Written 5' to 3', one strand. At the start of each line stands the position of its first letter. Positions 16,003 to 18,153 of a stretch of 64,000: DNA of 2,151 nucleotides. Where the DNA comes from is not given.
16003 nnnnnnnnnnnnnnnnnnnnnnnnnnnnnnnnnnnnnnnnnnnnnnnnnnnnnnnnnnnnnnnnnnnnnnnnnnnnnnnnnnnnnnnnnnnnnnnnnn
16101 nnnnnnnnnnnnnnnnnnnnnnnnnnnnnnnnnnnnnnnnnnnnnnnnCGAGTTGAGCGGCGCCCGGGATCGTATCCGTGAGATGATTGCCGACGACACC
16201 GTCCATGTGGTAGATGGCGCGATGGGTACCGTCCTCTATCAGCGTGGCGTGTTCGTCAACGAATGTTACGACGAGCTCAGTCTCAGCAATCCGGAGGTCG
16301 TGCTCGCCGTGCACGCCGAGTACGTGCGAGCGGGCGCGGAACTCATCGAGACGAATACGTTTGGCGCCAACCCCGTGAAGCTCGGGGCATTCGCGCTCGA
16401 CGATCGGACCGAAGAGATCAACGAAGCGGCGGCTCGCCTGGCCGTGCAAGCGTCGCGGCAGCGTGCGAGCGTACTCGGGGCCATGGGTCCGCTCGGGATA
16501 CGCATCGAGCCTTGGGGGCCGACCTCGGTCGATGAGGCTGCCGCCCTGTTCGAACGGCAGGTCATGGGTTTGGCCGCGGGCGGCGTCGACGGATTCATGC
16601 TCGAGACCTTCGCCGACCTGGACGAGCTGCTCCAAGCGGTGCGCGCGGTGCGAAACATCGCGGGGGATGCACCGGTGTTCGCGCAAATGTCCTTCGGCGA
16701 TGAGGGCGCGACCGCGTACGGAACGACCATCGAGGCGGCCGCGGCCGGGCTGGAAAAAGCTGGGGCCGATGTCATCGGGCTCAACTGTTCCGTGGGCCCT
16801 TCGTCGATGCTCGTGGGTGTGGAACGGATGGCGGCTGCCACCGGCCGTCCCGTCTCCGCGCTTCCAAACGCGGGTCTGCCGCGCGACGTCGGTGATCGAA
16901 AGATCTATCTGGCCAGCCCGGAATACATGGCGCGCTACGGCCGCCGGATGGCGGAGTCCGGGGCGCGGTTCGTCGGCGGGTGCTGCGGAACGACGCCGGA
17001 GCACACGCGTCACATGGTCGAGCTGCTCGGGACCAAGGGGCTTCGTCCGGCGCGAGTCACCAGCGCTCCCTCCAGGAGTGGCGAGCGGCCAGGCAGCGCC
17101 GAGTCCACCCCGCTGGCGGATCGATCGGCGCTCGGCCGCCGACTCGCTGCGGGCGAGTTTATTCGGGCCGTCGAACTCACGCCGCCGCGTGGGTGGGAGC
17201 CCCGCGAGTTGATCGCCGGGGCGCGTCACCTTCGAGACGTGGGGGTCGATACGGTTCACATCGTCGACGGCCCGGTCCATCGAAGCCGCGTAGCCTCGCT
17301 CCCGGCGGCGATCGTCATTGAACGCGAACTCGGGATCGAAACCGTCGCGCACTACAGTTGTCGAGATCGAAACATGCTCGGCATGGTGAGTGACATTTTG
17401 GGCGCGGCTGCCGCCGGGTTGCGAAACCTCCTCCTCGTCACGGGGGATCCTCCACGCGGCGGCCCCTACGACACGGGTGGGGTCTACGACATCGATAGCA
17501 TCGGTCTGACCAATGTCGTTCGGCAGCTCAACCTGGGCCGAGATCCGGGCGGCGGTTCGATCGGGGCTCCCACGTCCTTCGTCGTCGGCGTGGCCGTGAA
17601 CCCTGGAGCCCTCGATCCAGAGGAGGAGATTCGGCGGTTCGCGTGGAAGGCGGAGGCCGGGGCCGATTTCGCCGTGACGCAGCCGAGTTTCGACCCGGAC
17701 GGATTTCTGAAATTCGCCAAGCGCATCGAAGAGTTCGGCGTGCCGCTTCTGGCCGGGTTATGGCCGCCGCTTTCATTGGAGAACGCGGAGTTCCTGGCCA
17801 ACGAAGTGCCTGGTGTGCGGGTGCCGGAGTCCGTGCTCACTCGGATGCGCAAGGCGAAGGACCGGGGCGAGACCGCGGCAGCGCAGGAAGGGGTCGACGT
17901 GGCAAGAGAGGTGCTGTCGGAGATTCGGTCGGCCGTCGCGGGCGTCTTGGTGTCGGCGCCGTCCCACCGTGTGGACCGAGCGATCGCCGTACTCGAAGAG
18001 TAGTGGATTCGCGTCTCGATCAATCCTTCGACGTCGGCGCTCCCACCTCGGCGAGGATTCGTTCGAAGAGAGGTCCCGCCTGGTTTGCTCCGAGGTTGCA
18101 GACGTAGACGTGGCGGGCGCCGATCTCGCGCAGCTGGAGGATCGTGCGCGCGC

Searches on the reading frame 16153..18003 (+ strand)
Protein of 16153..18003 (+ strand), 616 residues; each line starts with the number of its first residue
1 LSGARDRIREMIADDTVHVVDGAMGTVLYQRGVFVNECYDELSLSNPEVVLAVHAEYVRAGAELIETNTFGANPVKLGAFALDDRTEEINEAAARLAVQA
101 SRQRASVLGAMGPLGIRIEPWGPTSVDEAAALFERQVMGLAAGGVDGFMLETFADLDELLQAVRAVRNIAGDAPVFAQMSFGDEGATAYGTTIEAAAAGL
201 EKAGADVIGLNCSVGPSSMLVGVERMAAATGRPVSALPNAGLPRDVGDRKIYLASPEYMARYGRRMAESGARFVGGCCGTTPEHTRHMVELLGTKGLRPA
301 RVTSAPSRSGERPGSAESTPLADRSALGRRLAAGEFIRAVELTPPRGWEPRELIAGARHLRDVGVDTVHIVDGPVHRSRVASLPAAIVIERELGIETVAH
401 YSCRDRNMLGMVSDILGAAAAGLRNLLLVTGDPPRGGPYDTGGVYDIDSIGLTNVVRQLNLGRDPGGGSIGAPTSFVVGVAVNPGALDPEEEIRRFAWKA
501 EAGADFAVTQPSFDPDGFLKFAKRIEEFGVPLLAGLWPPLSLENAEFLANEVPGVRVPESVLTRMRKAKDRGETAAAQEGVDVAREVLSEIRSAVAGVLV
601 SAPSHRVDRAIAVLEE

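Call 4: search_protein_families(library=pfam, proteins=[window:16153-18003:+])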
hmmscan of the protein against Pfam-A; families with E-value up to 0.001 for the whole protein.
window:16153-18003:+ (616 aa): 2 families
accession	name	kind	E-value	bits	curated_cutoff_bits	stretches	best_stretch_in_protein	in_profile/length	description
PF02574.22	S-methyl_trans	-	1.9e-64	218.7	22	1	19-291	2-282/283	Homocysteine S-methyltransferase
PF02219.23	MTHFR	-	1e-30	107.5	24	1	329-592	4-261/287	Methylenetetrahydrofolate reductase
